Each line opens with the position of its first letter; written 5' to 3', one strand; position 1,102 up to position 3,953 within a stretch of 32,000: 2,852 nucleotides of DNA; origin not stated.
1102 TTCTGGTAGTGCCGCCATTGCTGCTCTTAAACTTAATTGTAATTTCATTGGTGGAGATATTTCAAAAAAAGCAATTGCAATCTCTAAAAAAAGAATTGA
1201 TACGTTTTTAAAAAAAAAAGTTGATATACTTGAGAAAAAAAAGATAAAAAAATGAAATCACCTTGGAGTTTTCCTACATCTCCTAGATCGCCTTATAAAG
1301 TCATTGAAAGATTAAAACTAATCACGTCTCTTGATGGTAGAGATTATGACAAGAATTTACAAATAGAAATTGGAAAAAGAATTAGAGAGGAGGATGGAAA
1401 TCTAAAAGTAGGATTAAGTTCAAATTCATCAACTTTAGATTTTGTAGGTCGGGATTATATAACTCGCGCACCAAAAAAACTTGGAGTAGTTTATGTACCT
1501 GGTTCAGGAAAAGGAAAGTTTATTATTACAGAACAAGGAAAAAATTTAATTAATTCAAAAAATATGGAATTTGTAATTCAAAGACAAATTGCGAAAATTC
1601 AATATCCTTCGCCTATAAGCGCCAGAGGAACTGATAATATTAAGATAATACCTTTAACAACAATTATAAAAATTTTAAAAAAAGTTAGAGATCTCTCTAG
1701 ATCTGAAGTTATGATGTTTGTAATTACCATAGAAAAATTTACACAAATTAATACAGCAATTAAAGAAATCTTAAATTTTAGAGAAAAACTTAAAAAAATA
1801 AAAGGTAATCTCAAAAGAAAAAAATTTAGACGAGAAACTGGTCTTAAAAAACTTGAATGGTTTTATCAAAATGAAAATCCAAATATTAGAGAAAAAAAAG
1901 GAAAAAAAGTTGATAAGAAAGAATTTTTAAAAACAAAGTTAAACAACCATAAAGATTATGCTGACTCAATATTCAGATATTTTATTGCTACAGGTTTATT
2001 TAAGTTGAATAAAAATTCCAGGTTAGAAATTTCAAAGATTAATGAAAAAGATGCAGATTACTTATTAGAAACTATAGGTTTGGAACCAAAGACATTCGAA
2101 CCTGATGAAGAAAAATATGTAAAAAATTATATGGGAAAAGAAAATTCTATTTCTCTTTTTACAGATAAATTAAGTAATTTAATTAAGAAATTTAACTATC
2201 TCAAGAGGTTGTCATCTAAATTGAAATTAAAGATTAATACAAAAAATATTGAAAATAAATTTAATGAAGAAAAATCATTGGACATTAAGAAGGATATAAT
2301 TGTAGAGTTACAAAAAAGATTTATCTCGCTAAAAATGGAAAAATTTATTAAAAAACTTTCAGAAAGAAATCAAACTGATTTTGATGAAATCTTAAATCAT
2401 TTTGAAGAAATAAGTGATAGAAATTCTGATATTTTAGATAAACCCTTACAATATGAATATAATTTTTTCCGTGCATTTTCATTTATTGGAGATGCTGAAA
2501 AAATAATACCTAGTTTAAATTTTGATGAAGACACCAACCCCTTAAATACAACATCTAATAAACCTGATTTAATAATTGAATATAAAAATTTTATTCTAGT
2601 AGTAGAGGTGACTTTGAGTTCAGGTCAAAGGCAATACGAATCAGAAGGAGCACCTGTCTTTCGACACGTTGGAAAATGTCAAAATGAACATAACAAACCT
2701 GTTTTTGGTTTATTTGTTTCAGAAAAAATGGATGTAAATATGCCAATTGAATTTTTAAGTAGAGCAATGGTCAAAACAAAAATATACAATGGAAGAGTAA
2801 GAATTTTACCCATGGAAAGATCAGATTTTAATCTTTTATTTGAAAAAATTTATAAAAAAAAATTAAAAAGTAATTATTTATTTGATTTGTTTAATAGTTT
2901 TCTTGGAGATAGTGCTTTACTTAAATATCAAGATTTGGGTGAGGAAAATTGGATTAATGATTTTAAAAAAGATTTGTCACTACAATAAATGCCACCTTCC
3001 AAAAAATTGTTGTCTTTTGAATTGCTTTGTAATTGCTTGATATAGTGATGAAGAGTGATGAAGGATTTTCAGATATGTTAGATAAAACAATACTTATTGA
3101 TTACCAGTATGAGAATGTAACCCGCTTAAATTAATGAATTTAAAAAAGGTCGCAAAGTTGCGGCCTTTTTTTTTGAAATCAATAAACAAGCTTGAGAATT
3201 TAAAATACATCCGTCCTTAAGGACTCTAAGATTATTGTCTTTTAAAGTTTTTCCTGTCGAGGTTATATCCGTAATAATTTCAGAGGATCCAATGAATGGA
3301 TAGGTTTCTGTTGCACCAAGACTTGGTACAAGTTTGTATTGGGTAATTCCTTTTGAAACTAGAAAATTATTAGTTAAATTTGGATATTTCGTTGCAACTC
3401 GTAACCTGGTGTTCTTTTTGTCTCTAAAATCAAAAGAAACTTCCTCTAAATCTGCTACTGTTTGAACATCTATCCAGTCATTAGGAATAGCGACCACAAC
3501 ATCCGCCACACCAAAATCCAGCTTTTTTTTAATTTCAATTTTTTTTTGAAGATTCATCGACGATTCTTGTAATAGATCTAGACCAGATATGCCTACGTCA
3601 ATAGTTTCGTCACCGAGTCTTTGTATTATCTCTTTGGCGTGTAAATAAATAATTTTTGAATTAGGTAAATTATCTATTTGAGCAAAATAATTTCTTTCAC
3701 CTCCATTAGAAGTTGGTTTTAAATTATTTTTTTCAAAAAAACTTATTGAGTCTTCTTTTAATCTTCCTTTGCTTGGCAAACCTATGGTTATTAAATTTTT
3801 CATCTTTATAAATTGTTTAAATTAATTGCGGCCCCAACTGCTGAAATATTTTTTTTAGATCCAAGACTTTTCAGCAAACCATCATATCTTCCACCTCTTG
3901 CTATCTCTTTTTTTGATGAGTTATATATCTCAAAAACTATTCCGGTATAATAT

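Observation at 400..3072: The restriction-modification pair is a discrete cassette bracketed by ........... direct repeats between groEL and hisG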

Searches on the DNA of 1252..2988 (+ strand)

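Call 87: search_rna_families(source=L186, threshold=gathering)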
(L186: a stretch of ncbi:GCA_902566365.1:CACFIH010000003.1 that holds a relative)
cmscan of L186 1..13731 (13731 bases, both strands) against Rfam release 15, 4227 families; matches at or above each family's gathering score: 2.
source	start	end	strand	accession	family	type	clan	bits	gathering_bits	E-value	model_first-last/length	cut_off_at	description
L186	8732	9031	-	RF01849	alpha_tmRNA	Gene;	CL00001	224.9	50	1.6e-64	1-355/355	no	Alphaproteobacteria transfer-messenger RNA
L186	8790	8976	-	RF04321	tmRNA_permuted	Gene;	-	131.6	47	3.5e-26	1-213/213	no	permuted transfer-messenger RNA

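Call 88: search_rna_families(source=L193, threshold=evalue, max_evalue=0.1)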
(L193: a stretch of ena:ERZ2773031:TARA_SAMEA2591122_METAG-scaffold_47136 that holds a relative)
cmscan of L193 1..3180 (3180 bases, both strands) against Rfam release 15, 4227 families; matches with E-value up to 0.1: 2.
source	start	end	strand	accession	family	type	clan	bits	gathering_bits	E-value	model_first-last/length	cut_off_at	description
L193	2903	2991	+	RF01827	SAR11_0636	Gene; sRNA;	-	36.5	67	0.0011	1-90/90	no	SAR11_0636 sRNA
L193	3124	3180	-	RF01849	alpha_tmRNA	Gene;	CL00001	26.2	50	4e-05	297-355/355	5'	Alphaproteobacteria transfer-messenger RNA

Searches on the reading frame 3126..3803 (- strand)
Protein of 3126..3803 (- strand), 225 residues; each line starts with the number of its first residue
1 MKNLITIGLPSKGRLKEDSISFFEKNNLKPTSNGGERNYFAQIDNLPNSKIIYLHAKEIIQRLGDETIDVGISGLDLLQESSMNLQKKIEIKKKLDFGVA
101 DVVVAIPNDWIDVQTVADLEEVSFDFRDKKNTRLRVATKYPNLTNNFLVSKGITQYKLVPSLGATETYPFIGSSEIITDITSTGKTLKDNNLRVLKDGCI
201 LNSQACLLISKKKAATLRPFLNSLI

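Call 7: search_protein_families(library=pfam, proteins=[window:3126-3803:-], max_evalue=0.01)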
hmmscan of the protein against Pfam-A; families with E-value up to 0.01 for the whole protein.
window:3126-3803:- (225 aa): 1 family
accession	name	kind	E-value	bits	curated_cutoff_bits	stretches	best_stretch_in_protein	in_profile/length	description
PF01634.23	HisG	-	3.5e-33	115.2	25.5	1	56-215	2-143/158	ATP phosphoribosyltransferase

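Call 10: find_related_loci(query=window:3126-3803:-, collection=genome_contigs, flank=6000)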
Query window:3126-3803:- (225 aa) in genome_contigs; peptide patterns used: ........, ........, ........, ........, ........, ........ (x = any residue, [..] = any of these).
278 stretches matched a pattern; 60 encode a relative of the query (tblastn E <= 1e-3); 59 distinct loci.
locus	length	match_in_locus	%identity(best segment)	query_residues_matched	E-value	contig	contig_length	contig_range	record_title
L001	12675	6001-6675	96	1-225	7e-143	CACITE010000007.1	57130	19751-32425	uncultured Pelagibacteraceae bacterium isolate AG-439-H11 genome assembly, contig: AG-439-H11_NODE_7, whole genome shotg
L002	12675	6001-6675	96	1-225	5e-143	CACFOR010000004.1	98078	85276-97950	uncultured Pelagibacteraceae bacterium isolate AG-414-E07 genome assembly, contig: AG-414-E07_NODE_4, whole genome shotg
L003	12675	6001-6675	95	1-225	1e-142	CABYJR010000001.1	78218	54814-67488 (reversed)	MAG: uncultured Pelagibacteraceae bacterium isolate AG-333-E23 genome assembly, contig: AG-333-E23_NODE_1, whole genome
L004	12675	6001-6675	96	1-225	3e-142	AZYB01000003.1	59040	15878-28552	Alpha proteobacterium SCGC AAA288-N07 IBICDRAFT_NODE-unique_3_len_59040.3_C, whole genome shotgun sequence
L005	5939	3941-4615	95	1-225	3e-142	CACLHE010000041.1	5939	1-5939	uncultured Pelagibacteraceae bacterium isolate AG-464-A03 genome assembly, contig: AG-464-A03_NODE_41, whole genome shot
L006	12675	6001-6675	96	1-225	2e-141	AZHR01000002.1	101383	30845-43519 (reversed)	Alpha proteobacterium SCGC AAA240-E13 A240E13DRAFT_NODE-unique_2_len_101383.2_C, whole genome shotgun sequence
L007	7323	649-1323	95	1-225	5e-141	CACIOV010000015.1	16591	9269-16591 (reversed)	uncultured Pelagibacteraceae bacterium isolate AG-439-A05 genome assembly, contig: AG-439-A05_NODE_15, whole genome shot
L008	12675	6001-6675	94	1-225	8e-141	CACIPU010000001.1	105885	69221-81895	uncultured Pelagibacteraceae bacterium isolate AG-439-C13 genome assembly, contig: AG-439-C13_NODE_1, whole genome shotg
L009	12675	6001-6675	94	1-225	5e-140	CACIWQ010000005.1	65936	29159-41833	uncultured Pelagibacteraceae bacterium isolate AG-439-L02 genome assembly, contig: AG-439-L02_NODE_5, whole genome shotg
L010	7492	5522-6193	94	1-224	2e-139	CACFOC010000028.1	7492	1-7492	uncultured Pelagibacteraceae bacterium isolate AG-414-E08 genome assembly, contig: AG-414-E08_NODE_28, whole genome shot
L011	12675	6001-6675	94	1-225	1e-139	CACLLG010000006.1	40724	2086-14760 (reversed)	uncultured Pelagibacteraceae bacterium isolate AG-464-J13 genome assembly, contig: AG-464-J13_NODE_6, whole genome shotg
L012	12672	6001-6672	94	1-224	1e-138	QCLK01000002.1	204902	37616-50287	Pelagibacteraceae bacterium AG-414-E02 Ga0172154_102, whole genome shotgun sequence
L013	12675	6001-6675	92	1-225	1e-138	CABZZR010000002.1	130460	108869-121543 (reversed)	MAG: uncultured Pelagibacteraceae bacterium isolate AG-343-D15 genome assembly, contig: AG-343-D15_NODE_2, whole genome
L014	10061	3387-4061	91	1-225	2e-137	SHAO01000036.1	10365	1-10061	MAG: Candidatus Pelagibacterales bacterium isolate MED-G108 Pelagibacterales-MED-G108-C36, whole genome shotgun sequence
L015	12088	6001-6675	93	1-225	1e-136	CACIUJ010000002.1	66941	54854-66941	uncultured Pelagibacteraceae bacterium isolate AG-439-E07 genome assembly, contig: AG-439-E07_NODE_2, whole genome shotg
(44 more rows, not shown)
